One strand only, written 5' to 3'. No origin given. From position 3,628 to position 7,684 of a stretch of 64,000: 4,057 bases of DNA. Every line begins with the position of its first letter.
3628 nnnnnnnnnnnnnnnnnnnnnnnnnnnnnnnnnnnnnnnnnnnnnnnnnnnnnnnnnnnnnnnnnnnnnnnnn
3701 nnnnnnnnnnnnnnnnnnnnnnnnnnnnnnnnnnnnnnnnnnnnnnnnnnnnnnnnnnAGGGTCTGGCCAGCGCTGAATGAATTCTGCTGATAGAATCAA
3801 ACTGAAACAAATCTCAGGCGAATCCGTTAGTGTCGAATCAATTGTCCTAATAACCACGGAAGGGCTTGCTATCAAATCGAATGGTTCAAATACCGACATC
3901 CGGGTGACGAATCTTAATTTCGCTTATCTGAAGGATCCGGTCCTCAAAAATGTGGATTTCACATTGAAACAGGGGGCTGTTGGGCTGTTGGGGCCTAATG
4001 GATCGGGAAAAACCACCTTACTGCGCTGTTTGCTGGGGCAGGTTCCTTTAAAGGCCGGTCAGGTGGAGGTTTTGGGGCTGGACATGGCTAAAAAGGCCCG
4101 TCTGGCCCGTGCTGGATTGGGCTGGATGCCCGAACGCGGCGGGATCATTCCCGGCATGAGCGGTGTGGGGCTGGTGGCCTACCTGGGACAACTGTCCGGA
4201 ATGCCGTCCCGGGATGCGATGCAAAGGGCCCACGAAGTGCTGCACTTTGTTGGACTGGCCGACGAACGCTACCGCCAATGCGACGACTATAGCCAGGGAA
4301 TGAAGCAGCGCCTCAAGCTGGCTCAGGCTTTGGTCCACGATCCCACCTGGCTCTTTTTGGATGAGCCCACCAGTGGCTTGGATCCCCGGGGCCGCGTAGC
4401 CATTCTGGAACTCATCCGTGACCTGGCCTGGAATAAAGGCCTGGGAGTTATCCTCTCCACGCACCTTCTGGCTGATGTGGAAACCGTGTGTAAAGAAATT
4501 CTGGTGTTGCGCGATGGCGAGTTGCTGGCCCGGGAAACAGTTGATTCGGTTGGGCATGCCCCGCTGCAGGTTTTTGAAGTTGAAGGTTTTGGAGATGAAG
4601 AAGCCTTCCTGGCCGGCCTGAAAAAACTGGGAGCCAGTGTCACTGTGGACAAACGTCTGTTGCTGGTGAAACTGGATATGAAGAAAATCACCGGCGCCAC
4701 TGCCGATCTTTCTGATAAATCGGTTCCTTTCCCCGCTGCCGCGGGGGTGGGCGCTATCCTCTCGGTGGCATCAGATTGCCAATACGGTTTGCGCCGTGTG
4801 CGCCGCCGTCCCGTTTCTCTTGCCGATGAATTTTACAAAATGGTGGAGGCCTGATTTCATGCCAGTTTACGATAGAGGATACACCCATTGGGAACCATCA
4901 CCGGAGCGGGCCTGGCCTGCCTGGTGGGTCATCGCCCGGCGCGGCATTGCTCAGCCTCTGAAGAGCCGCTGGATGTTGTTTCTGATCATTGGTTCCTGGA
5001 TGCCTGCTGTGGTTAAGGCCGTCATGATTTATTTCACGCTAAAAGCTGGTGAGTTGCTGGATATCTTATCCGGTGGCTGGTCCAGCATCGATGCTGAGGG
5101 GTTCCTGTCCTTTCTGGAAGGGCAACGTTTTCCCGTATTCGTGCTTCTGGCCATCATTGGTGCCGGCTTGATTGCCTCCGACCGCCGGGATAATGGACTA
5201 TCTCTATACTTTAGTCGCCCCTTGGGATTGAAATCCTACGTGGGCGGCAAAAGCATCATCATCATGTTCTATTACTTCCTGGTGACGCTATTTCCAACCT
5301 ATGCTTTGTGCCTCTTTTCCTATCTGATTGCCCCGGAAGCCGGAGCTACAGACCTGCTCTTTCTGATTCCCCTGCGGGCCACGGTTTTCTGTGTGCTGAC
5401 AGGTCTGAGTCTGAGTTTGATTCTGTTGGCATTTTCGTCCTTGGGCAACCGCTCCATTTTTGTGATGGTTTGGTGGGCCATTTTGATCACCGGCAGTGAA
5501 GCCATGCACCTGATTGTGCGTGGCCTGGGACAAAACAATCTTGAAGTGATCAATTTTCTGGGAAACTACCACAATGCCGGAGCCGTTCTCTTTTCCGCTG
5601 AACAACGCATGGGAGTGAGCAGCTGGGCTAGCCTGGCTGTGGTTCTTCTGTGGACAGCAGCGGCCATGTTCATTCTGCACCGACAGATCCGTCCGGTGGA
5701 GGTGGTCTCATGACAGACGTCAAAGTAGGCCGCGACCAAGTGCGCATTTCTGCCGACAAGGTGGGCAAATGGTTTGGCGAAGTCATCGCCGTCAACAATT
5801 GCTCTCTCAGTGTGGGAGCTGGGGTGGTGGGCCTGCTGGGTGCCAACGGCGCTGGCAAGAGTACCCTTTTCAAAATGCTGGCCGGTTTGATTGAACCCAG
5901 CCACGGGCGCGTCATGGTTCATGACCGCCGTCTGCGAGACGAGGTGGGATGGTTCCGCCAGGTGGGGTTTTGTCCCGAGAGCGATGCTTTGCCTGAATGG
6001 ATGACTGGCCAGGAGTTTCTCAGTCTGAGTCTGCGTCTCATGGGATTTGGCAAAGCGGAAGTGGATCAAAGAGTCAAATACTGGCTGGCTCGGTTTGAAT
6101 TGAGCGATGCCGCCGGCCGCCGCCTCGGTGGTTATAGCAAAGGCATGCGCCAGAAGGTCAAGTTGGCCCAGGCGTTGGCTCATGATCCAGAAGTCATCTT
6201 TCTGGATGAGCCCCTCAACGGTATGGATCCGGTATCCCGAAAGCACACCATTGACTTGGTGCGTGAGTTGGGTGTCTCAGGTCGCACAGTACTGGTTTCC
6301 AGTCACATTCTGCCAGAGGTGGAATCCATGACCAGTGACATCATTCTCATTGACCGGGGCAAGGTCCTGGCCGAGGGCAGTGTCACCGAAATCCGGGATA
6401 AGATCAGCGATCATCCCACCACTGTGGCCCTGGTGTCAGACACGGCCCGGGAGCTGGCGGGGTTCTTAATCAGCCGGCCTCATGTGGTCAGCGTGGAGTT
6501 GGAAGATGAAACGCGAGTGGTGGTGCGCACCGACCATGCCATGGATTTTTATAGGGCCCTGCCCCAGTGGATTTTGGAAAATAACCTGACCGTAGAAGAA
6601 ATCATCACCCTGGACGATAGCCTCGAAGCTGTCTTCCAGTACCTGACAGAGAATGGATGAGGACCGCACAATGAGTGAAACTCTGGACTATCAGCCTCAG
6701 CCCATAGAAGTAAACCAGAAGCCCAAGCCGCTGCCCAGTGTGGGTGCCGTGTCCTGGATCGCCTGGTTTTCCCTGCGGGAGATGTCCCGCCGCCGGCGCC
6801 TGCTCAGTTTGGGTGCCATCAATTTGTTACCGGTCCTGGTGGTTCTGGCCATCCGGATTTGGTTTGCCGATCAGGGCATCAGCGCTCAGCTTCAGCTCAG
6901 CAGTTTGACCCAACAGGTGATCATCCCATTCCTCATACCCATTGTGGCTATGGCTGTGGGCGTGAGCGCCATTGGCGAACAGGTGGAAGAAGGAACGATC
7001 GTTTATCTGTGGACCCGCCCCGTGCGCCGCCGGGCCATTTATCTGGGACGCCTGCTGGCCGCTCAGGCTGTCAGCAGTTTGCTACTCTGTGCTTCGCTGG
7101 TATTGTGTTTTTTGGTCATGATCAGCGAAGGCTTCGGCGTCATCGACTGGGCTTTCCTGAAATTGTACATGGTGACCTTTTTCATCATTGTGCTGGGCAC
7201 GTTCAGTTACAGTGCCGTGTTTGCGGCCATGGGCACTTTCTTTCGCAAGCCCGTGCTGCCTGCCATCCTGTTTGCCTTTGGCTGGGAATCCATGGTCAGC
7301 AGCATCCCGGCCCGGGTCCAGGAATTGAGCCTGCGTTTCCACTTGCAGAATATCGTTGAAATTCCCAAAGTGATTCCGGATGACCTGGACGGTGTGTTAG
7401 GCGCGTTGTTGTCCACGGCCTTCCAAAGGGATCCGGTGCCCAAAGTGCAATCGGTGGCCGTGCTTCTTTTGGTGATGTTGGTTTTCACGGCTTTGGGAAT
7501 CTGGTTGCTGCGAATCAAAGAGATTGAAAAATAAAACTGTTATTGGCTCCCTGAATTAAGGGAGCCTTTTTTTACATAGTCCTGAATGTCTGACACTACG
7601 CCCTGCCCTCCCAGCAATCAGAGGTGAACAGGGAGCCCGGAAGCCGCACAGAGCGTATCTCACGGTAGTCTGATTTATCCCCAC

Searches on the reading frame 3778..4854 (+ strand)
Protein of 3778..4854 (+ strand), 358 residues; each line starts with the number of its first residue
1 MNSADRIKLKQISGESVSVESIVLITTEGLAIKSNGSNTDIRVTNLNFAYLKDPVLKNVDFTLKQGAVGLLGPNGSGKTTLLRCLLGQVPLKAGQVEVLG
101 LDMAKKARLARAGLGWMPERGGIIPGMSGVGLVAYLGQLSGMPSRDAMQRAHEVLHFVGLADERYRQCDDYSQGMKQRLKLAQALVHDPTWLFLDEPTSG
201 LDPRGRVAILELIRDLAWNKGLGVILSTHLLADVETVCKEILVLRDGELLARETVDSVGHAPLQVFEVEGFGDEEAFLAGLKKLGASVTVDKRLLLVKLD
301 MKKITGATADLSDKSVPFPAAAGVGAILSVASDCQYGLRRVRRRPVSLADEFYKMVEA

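Call 10: search_protein_families(library=pfam, proteins=[window:3778-4854:+], max_evalue=0.001)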
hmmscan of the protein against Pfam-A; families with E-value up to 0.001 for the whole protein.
window:3778-4854:+ (358 aa): 3 families
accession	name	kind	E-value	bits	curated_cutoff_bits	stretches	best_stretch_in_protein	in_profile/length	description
PF00005.33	ABC_tran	-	9.3e-27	94.7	25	1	56-199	1-137/137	ABC transporter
PF13304.12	AAA_21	-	2.7e-15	57.6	27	1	162-229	229-298/304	AAA domain, putative AbiEii toxin, Type IV TA system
PF13476.12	AAA_23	-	3.9e-05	24.8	27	1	57-85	11-39/201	AAA domain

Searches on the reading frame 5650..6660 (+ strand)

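Call 10: search_protein_families(library=pfam, proteins=[window:5650-6660:+], max_evalue=0.001)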
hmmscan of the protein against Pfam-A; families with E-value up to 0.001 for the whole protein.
window:5650-6660:+ (336 aa): 2 families
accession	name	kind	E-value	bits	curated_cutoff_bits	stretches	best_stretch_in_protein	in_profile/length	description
PF00005.33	ABC_tran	-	1.5e-27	97.3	25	1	49-190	2-137/137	ABC transporter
PF13304.12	AAA_21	-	4e-10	40.7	27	1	149-222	225-300/304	AAA domain, putative AbiEii toxin, Type IV TA system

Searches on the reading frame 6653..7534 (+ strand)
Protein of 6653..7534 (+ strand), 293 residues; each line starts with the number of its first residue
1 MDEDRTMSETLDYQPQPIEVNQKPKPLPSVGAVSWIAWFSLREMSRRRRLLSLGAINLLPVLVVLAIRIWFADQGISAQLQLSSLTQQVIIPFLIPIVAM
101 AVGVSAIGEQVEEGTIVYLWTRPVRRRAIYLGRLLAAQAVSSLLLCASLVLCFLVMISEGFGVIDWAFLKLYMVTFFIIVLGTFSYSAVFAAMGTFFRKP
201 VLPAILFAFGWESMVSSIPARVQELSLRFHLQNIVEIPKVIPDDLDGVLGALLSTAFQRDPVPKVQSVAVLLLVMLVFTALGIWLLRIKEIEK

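Call 10: search_protein_families(library=pfam, proteins=[window:6653-7534:+], max_evalue=0.001)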
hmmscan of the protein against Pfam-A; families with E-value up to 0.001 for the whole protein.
window:6653-7534:+ (293 aa): 3 families
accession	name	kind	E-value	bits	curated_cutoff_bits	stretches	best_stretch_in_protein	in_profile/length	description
PF12679.13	ABC2_membrane_2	-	3e-14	53.4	27.2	1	35-287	2-279/283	ABC-2 family transporter protein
PF12730.13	ABC2_membrane_4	-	2.2e-11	44.5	27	1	47-209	11-174/179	ABC-2 family transporter protein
PF12698.13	ABC2_membrane_3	-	7.6e-06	25.7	31.6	1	88-206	162-273/347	ABC-2 family transporter protein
